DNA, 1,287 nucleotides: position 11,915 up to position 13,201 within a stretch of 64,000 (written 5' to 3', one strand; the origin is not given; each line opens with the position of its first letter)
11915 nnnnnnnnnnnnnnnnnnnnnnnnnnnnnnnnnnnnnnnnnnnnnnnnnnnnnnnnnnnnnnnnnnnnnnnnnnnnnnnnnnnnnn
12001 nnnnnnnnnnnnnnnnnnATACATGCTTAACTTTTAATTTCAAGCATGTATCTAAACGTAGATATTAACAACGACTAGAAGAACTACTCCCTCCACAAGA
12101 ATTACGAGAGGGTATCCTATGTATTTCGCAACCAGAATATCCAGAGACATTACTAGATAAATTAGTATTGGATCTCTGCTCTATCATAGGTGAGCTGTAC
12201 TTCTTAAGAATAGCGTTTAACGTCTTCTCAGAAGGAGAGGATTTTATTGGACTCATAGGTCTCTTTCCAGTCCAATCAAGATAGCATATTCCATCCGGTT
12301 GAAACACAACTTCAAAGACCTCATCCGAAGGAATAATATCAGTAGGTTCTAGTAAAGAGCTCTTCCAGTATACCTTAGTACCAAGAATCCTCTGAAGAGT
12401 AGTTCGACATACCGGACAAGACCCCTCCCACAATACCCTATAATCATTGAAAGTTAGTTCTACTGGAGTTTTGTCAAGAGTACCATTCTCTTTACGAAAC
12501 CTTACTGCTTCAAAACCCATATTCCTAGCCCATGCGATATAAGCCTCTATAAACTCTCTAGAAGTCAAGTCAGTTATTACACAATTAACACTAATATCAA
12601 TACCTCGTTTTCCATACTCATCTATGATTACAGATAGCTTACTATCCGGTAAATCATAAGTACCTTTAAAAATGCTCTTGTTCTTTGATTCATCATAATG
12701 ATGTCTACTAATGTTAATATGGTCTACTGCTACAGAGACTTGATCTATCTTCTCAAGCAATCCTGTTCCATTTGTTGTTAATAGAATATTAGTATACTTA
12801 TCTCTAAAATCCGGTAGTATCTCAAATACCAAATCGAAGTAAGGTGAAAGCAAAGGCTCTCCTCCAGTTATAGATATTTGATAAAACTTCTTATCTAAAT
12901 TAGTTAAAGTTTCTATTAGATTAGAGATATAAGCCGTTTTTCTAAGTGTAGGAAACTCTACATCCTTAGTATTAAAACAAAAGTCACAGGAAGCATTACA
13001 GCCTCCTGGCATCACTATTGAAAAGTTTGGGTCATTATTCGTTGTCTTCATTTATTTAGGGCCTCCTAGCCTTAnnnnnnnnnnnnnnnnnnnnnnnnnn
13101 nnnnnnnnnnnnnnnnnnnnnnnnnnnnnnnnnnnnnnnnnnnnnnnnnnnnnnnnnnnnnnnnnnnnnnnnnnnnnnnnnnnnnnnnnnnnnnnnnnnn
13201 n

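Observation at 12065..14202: RtcB RNA ligase and radical SAM enzyme in a two-gene operon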

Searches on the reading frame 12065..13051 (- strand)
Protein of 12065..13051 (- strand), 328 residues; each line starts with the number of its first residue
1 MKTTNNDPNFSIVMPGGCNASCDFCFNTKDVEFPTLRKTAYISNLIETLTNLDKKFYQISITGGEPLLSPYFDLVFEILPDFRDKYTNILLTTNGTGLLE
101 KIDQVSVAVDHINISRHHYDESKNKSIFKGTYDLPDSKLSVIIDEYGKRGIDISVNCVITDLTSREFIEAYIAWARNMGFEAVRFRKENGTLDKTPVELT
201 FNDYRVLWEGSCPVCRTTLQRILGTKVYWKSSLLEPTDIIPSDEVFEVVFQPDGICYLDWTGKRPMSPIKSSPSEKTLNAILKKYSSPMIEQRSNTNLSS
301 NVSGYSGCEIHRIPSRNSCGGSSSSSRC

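Call 3: search_protein_families(library=pfam, proteins=[window:12065-13051:-], max_evalue=0.1)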
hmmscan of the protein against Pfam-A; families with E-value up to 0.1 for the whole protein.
window:12065-13051:- (328 aa): 2 families
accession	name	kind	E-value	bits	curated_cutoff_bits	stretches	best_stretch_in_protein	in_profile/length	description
PF04055.27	Radical_SAM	-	1.6e-13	51.6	29.5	1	13-133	2-127/166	Radical SAM superfamily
PF13353.11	Fer4_12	-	5e-07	30.5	22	1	16-100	13-96/137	4Fe-4S single cluster domain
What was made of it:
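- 12065..13051 (-): Radical SAM gene (328 aa), member of an unnamed family found on phage contigs. PF04055 at 51.6 bits (call 3).
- On Radical SAM superfamily: PF04055 at 51.6 bits against 29.5 (call 3).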

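Call 4: search_protein_families(library=ncbifam, proteins=[window:12065-13051:-], max_evalue=0.1)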
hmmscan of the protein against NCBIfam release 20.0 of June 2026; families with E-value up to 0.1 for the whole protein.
window:12065-13051:- (328 aa): 51 families (the best 25 are shown)
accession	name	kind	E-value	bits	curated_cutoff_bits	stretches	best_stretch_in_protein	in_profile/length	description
NF038283.1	viperin_w_prok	equivalog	1.3e-15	57.3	180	1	17-176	11-179/281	viperin family antiviral radical SAM protein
TIGR02666.1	moaA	equivalog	2.6e-15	56.2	284.05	1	18-181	20-186/336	GTP 3',8-cyclase MoaA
TIGR02668.1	moaA_archaeal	equivalog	4.4e-11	42.3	325.25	1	12-175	14-173/303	GTP 3',8-cyclase MoaA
NF001199.0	PRK00164.2-1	equivalog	5.9e-10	38.8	231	1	10-160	14-160/308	GTP 3',8-cyclase MoaA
TIGR04317.1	W_rSAM_matur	equivalog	2.2e-09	36.9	380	1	16-160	12-157/349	tungsten cofactor oxidoreductase radical SAM maturase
TIGR02495.1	NrdG2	equivalog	1.3e-08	34.4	131.15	1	12-97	20-101/193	anaerobic ribonucleoside-triphosphate reductase activating protein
TIGR02493.1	PFLA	equivalog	7.9e-08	32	231.75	1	12-129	19-139/235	pyruvate formate-lyase-activating protein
TIGR03470.1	HpnH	equivalog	6.7e-07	28.6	225.05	1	18-183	38-195/318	adenosyl-hopene transferase HpnH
TIGR04051.1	rSAM_NirJ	equivalog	1.7e-06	27.3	515.45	1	18-124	12-116/354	heme d1 biosynthesis radical SAM protein NirJ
NF050035.1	rSAM_WgK_link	exception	2.7e-06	26.6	650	1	12-104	13-102/367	radical SAM/SPASM peptide maturase WgkB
TIGR04545.1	rSAM_ahbD_hemeb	equivalog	3.6e-06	26.6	500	1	17-182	9-169/339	heme b synthase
TIGR03977.1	rSAM_pair_HxsC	equivalog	3.6e-06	26.1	267.9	1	11-97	28-110/292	His-Xaa-Ser system radical SAM maturase HxsC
TIGR04078.1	rSAM_yydG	equivalog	5.3e-06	26.1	300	1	12-160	5-148/309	YydG family radical SAM peptide epimerase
NF045702.1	rSAM_GDGT_ether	equivalog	2e-05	23.4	450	1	12-151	90-228/486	tetraether lipid synthase Tes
NF033640.1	N_Twi_rSAM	subfamily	3e-05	23.3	170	1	43-112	160-230/398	twitch domain-containing radical SAM protein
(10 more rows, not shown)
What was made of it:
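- On MoaA (GTP 3',8-cyclase): 56.2 bits against 284 (call 4).
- On NrdG activase: 34 bits against 131 and 23.5 against 126 (call 4).
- On QueE / TYW1 / MiaB / RlmN (nucleotide- or tRNA-directed radical SAM enzymes): QueE 21 bits against 260 (call 4).
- Closest known: MoaA, GTP 3',8-cyclase. Different: 56 bits against the model cut-off of 284 (call 4).
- All scores are far below the family cut-offs (57 against 180 for viperin, 56 against 284 for MoaA; call 4). There are weak NrdG and PFLA model hits (call 4). NrdG2 scores 34 bits against a cut-off of 131, and PFLA 32 against 232 (call 4).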

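Call 5: search_protein_families(library=phrogs, proteins=[window:12065-13051:-], max_evalue=0.01)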
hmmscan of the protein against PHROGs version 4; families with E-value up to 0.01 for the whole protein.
window:12065-13051:- (328 aa): 6 families
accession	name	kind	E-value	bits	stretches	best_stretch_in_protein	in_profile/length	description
phrog_1802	-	other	1.7e-16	61.2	1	5-181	41-229/556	radical SAM domain-containing protein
phrog_626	-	DNA, RNA and nucleotide metabolism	1.3e-07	32.4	1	16-89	24-99/164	anaerobic ribonucleotide reductase small subunit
phrog_13987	-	other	1.8e-07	31.8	1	10-128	17-132/274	radical SAM domain-containing protein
phrog_2076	-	moron, auxiliary metabolic gene and host takeover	6.2e-06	26.9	1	16-109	39-133/247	QueE-like radical SAM domain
phrog_14086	-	other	0.00065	20.2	1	11-100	90-180/353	radical SAM domain-containing protein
phrog_19488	-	other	0.0044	17.6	1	16-96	58-146/319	radical SAM domain-containing protein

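Call 7: search_dna_similar(query=window:12065-13051:-, collection=phages, mode=protein, max_rows=40)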
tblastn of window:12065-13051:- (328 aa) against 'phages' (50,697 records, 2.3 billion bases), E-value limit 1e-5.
Records with a match: 7; places in all: 7; records where one place covers at least 80% of the query: 7.
Best place of each record, by identity: <60% 7.
By first word of the organism name: Erwinia 7.
By host as written in the record: Erwinia amylovora 7.
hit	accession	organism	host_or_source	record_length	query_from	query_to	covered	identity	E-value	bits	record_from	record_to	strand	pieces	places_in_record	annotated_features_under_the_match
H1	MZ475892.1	Erwinia phage pEa_SNUABM_34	Erwinia amylovora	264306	9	284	84%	26.4%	1e-14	81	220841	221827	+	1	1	hypothetical protein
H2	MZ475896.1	Erwinia phage pEa_SNUABM_7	Erwinia amylovora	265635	9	284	84%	26.1%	2e-14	80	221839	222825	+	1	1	hypothetical protein (x2)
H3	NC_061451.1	Erwinia phage pEa_SNUABM_7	Erwinia amylovora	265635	9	284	84%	26.1%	2e-14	80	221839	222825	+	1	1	hypothetical protein (x2)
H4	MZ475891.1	Erwinia phage pEa_SNUABM_13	Erwinia amylovora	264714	9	284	84%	24.7%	2e-14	80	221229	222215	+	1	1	hypothetical protein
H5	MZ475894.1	Erwinia phage pEa_SNUABM_46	Erwinia amylovora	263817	9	284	84%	24.7%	4e-14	79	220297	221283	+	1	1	hypothetical protein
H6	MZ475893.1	Erwinia phage pEa_SNUABM_45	Erwinia amylovora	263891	9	284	84%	24.7%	4e-14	79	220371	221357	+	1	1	hypothetical protein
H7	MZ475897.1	Erwinia phage pEa_SNUABM_21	Erwinia amylovora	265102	9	276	82%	25.0%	6e-14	79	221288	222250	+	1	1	hypothetical protein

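Call 9: get_annotated_region(hit=H1, flank=8000)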
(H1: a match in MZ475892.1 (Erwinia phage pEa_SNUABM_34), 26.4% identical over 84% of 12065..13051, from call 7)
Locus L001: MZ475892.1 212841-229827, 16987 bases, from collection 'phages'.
description: Erwinia phage pEa_SNUABM_34, complete genome.
organism: Erwinia phage pEa_SNUABM_34 (NCBI taxid 2866692)
taxonomy: Viruses; Duplodnaviria; Heunggongvirae; Uroviricota; Caudoviricetes
host: Erwinia amylovora; source: stream water; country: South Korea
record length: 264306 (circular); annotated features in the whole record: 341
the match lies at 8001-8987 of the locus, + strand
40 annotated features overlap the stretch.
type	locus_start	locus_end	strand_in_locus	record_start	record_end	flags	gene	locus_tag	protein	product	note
CDS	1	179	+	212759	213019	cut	-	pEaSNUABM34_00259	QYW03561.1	hypothetical protein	-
CDS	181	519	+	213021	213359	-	-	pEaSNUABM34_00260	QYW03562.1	hypothetical protein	-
CDS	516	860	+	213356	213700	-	-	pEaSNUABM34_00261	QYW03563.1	hypothetical protein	-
CDS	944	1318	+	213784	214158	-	-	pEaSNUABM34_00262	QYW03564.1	hypothetical protein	-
CDS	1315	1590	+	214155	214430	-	-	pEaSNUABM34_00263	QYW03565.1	hypothetical protein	-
CDS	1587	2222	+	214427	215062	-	-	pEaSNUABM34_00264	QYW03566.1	hypothetical protein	-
CDS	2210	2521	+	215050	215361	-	-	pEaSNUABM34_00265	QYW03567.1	hypothetical protein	-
CDS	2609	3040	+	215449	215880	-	-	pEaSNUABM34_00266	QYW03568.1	hypothetical protein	-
CDS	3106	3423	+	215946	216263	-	-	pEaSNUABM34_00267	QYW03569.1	hypothetical protein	-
CDS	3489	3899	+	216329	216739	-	-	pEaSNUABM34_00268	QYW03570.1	hypothetical protein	-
CDS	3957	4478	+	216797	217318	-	-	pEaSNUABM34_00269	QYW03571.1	hypothetical protein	-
CDS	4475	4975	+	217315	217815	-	-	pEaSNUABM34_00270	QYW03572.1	hypothetical protein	-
CDS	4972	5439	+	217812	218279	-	-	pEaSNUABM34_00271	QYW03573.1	hypothetical protein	-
CDS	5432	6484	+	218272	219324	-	-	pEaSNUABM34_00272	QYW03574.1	hypothetical protein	-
CDS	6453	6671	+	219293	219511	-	-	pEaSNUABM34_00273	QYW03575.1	hypothetical protein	-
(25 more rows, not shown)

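Call 12: find_homologous_proteins(query=window:12065-13051:-, max_evalue=0.001)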
Query window:12065-13051:- (328 aa): 346 proteins with E <= 0.001 among 1986 candidates; the best 120 are listed.
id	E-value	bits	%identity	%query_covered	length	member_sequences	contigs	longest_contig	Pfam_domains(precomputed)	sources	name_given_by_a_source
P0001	1.8e-222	755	100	100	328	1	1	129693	PF04055.28,PF13353.12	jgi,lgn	-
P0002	2.8e-132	459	72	82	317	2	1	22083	PF04055.28,PF13353.12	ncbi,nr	ncbi:MAG: radical SAM protein [Colwellia sp.]|nr:radical SAM protein [Colwellia sp.]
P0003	5.2e-131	455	70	82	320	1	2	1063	PF04055.28,PF13353.12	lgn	-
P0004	1.0e-108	381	61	81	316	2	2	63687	PF04055.28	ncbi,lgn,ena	-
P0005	6.7e-105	369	60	87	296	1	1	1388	PF04055.28,PF13353.12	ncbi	-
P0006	2.2e-103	364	52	98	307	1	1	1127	PF04055.28,PF13353.12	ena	-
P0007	8.2e-103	362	53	98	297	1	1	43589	PF04055.28,PF13353.12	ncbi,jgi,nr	ncbi:MAG: radical SAM protein [Deltaproteobacteria bacterium]|nr:radical SAM protein [Deltaproteobac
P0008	1.1e-102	362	53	100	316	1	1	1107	PF04055.28,PF13353.12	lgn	-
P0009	1.1e-101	358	61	80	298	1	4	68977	PF04055.28,PF13353.12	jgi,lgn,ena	-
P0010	7.5e-101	356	60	81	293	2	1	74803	PF04055.28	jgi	jgi:uncharacterized Fe-S cluster-containing radical SAM superfamily enzyme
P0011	3.3e-99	350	58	84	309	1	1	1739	PF04055.28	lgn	-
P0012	1.4e-98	348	56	85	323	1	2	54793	PF04055.28,PF13353.12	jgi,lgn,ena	-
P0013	4.0e-98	347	50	100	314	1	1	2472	PF04055.28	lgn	-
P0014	1.3e-97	345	59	83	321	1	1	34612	PF04055.28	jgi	jgi:organic radical activating enzyme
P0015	1.7e-96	341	57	81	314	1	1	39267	PF04055.28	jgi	jgi:hypothetical protein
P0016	3.1e-96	340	59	82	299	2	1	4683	PF04055.28,PF13353.12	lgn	-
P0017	3.4e-96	340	59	80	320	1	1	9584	PF04055.28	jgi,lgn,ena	-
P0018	4.5e-96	340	55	84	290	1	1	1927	PF04055.28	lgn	-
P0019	3.1e-95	337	50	100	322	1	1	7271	PF04055.28,PF13353.12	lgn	-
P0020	4.7e-95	337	52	100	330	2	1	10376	PF04055.28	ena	-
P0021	5.5e-95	336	54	85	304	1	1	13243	PF04055.28,PF13353.12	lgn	-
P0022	1.3e-94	335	58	79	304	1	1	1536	PF04055.28,PF13353.12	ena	-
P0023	2.3e-94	334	51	95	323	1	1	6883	PF04055.28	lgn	-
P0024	1.7e-93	331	55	81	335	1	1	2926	PF04055.28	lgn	-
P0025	2.8e-93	331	51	100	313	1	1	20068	PF04055.28,PF13353.12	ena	-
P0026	2.8e-93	331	56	83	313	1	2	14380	PF04055.28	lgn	-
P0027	5.1e-93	330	50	99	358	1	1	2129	PF04055.28,PF13353.12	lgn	-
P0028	1.1e-91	326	48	100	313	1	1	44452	PF04055.28,PF13353.12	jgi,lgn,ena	-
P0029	2.0e-91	325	58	81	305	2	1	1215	PF04055.28,PF13353.12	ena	-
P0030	5.3e-91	323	54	81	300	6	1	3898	PF04055.28,PF13353.12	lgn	-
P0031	1.6e-90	322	51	87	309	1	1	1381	PF04055.28,PF13353.12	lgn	-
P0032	2.2e-90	321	49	100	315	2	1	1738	PF04055.28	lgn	-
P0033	4.0e-90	320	55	81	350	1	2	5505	PF04055.28,PF13353.12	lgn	-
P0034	4.6e-90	320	50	100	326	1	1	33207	PF04055.28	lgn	-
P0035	4.8e-90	320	49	99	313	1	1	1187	PF04055.28,PF13353.12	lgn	-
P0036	1.3e-89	319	49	100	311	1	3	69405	PF04055.28,PF13353.12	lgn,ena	-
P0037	1.3e-89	319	49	99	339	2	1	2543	PF04055.28,PF13353.12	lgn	-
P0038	1.4e-89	319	49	100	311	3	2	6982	PF04055.28,PF13353.12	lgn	-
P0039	1.5e-89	319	55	81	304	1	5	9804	PF04055.28,PF13353.12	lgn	-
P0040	2.9e-89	318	49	100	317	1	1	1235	PF04055.28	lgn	-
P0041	1.2e-88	316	48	100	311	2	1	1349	PF04055.28,PF13353.12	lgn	-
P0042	1.7e-88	315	48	95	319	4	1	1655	PF04055.28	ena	-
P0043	1.1e-86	309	48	100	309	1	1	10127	PF04055.28,PF13353.12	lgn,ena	-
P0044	1.4e-86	309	53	82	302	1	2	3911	PF04055.28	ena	-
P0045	2.1e-86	308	48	99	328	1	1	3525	PF04055.28,PF13353.12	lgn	-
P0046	2.8e-86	308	51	81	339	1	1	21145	PF04055.28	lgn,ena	-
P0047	1.1e-85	306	54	81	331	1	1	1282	PF04055.28,PF13353.12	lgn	-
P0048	1.4e-85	305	59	73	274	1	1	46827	PF04055.28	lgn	-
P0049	2.2e-85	305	53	81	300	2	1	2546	PF04055.28,PF13353.12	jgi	-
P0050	3.1e-85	304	54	81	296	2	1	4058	PF04055.28,PF13353.12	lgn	-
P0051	7.8e-85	303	47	100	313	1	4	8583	PF04055.28,PF13353.12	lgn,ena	-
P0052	1.1e-84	302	50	81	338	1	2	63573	PF04055.28,PF13353.12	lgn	-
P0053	1.1e-84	302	53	81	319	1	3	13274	PF04055.28,PF13353.12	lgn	-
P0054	6.5e-84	300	49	97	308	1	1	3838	PF04055.28,PF13353.12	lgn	-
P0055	9.3e-83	296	52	81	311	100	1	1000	PF04055.28,PF13353.12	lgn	-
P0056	2.6e-82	295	51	81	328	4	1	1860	PF04055.28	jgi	jgi:pyruvate-formate lyase-activating enzyme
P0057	3.6e-82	294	52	83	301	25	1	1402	PF04055.28,PF13353.12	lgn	-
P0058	8.1e-82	293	51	84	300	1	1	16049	PF04055.28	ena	-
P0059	9.2e-82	293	51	88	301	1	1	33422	PF04055.28,PF13353.12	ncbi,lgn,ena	-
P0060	2.3e-81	292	46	94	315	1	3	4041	PF04055.28,PF13353.12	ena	-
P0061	1.8e-80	289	52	81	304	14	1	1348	PF04055.28,PF13353.12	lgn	-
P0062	3.5e-80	288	51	84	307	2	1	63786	PF04055.28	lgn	-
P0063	2.2e-79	285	45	98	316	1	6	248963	PF04055.28,PF13353.12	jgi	jgi:pyruvate-formate lyase-activating enzyme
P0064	6.2e-79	284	50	80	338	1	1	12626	PF04055.28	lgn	-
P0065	4.3e-78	281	45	99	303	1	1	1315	PF04055.28,PF13353.12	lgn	-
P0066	7.0e-78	280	50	77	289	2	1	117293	PF04055.28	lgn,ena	-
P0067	6.2e-77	277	50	81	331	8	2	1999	PF04055.28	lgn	-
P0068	9.0e-77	276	43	100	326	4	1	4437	PF04055.28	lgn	-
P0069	5.5e-76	274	49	86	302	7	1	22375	PF04055.28,PF13353.12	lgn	-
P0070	8.4e-76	273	44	100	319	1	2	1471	PF04055.28,PF13353.12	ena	-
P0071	1.1e-73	266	49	81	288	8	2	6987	PF04055.28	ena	-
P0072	1.1e-73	266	46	84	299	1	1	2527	PF04055.28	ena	-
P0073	1.7e-72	262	47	81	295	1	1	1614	PF04055.28,PF13353.12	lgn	-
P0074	1.2e-71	260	47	80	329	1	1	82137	PF04055.28,PF13353.12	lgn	-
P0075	1.1e-70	257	46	81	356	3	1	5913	PF04055.28,PF13353.12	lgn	-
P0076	1.5e-70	256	43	94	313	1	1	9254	PF04055.28,PF13353.12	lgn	-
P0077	3.0e-70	255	47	84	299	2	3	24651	PF04055.28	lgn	-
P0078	3.5e-70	255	46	85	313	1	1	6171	PF04055.28,PF13353.12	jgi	jgi:MoaA/NifB/PqqE/SkfB family radical SAM enzyme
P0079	4.5e-70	254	43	93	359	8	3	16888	PF04055.28,PF13353.12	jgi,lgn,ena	-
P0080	2.7e-63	232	43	80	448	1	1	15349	PF04055.28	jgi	jgi:organic radical activating enzyme/uncharacterized membrane protein YgcG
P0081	3.2e-63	232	46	79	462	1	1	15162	PF04055.28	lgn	-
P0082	6.5e-63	231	55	59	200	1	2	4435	PF04055.28,PF13353.12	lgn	-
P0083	1.6e-62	230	47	86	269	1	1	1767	PF04055.28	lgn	-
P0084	1.0e-61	227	47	80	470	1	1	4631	PF04055.28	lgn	-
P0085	1.2e-61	227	53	60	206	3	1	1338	PF04055.28,PF13353.12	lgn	-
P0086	1.3e-61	227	40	94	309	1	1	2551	PF04055.28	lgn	-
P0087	3.9e-61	225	43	80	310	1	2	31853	PF04055.28,PF13353.12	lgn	-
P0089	1.2e-60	224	43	79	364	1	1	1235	PF04055.28,PF13353.12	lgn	-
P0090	4.0e-60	222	42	86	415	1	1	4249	PF04055.28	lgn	-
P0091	4.3e-60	222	39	98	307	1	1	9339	PF04055.28,PF13353.12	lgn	-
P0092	8.3e-60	221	45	77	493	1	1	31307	PF04055.28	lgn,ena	-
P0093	8.8e-60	221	46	80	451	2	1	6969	PF04055.28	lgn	-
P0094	1.5e-59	220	39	81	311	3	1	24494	PF04055.28,PF13353.12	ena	-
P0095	1.6e-59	220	42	80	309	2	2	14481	PF04055.28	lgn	-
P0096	2.1e-58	216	39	88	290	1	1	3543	PF04055.28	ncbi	-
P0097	2.6e-58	216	42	83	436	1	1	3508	PF04055.28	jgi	-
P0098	4.0e-58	215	40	82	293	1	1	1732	PF04055.28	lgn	-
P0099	5.8e-58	215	44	80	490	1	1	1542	PF04055.28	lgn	-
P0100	2.3e-57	213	42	84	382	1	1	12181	PF04055.28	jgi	jgi:pyruvate-formate lyase-activating enzyme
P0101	4.8e-57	212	41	82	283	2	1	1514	PF04055.28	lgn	-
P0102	4.1e-56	209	40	80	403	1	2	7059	PF04055.28,PF13353.12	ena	-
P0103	6.6e-56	208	43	80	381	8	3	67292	PF04055.28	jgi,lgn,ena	-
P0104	1.5e-55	207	42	80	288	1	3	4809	PF04055.28,PF13353.12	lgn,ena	-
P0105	1.5e-55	207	39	84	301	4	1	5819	PF04055.28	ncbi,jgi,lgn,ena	jgi:pyruvate-formate lyase-activating enzyme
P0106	1.9e-55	206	38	83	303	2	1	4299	PF04055.28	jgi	jgi:molybdenum cofactor biosynthesis enzyme MoaA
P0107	3.2e-55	206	39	97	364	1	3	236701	PF04055.28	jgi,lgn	jgi:MoaA/NifB/PqqE/SkfB family radical SAM enzyme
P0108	3.4e-55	206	38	98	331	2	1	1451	PF04055.28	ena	-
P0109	5.3e-55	205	42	80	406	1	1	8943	PF04055.28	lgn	-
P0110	5.9e-55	205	41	78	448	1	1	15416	PF04055.28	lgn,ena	-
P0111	1.3e-54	204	41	81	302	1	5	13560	PF04055.28,PF13353.12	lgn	-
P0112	1.3e-54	204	43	80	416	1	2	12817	PF04055.28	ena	-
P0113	1.4e-54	204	40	80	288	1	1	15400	PF04055.28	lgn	-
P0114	1.5e-54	203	43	78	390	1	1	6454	PF04055.28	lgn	-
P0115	3.6e-54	202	43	80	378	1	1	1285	PF04055.28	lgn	-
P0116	5.2e-54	202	39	82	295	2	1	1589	PF04055.28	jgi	jgi:molybdenum cofactor biosynthesis enzyme MoaA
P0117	6.0e-54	201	43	80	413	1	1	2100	PF04055.28,PF13353.12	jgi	-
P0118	8.4e-54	201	43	81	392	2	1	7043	PF04055.28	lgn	-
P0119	1.4e-53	200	42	81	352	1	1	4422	PF04055.28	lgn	-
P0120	1.5e-53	200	39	80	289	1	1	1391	PF04055.28,PF13353.12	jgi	-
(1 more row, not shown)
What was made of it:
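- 12065..13051 (-): 346 homologues (call 12).
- JGI names some homologues 'pyruvate-formate lyase-activating enzyme' or 'organic radical activating enzyme' (call 12).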

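Call 13: find_encoding_contigs(protein=P0001, flank=10000, max_places=3)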
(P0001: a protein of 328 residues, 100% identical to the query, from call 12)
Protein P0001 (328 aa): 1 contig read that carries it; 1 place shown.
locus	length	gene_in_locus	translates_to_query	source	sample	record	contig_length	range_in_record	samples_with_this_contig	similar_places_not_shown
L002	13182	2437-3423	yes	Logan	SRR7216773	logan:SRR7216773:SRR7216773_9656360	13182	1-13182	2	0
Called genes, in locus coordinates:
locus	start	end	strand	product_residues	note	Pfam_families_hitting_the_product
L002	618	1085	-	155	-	-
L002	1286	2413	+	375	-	PF01139:RtcB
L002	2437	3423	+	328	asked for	PF13353:Fer4_12 (weak), PF04055:Radical_SAM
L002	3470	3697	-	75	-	-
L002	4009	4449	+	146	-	PF01327:Pep_deformylase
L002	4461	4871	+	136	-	-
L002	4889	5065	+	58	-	-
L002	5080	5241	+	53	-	-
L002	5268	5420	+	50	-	-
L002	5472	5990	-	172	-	-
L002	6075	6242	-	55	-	-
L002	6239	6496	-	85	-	-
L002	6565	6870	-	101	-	-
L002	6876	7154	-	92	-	-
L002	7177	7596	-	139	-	-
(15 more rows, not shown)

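Call 14: find_encoding_contigs(protein=P0004, flank=8000, max_places=3)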
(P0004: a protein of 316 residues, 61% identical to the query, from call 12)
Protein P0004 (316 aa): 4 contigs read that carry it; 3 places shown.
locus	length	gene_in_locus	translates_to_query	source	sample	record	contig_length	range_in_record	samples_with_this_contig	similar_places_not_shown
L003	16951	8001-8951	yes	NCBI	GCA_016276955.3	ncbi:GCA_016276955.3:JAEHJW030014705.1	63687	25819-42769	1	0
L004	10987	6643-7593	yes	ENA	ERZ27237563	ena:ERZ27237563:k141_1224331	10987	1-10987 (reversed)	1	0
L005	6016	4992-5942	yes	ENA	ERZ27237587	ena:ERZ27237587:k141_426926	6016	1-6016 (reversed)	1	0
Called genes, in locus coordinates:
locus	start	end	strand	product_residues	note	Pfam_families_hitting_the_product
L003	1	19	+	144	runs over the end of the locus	-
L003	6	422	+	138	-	-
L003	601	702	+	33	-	-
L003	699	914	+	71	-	-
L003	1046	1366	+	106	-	-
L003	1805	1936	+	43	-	-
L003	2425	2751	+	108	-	-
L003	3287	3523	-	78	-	PF24806:DUF7706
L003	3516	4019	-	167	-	PF01381:HTH_3 (faint), PF13560:HTH_31 (weak)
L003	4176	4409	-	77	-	-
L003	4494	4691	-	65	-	-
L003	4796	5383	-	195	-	-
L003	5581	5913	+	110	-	-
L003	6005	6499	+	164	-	-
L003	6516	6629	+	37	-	-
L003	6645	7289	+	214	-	PF01507:PAPS_reduct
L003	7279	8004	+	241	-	PF02195:ParB_N (weak)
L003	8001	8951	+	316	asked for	PF04055:Radical_SAM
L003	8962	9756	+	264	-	-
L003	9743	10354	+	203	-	PF01764:Lipase_3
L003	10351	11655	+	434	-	PF00145:DNA_methylase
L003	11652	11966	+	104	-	-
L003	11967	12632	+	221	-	-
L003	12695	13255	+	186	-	-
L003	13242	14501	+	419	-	PF03237:Terminase_6N (weak)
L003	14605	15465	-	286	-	-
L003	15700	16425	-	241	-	-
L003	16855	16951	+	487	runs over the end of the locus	-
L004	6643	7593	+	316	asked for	PF04055:Radical_SAM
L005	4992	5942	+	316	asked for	PF04055:Radical_SAM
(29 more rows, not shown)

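Call 15: find_encoding_contigs(protein=P0007, flank=8000, max_places=3)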
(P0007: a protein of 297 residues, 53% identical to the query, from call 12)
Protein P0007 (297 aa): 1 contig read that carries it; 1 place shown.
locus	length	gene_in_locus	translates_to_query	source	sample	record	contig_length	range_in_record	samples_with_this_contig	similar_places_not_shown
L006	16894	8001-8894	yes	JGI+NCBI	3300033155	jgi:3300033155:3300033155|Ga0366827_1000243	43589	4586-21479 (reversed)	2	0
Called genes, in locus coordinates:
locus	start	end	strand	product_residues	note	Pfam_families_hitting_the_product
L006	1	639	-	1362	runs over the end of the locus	PF13385:Laminin_G_3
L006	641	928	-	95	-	-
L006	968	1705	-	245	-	-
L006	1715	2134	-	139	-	-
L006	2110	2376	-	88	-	-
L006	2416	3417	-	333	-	-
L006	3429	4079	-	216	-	PF14265:DUF4355 (faint)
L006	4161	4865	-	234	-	-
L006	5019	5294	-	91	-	-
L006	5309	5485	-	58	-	-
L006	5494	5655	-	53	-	-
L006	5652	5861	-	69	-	-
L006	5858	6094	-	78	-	-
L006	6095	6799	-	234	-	PF09669:Phage_pRha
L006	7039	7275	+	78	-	-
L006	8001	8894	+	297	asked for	PF04055:Radical_SAM, PF13353:Fer4_12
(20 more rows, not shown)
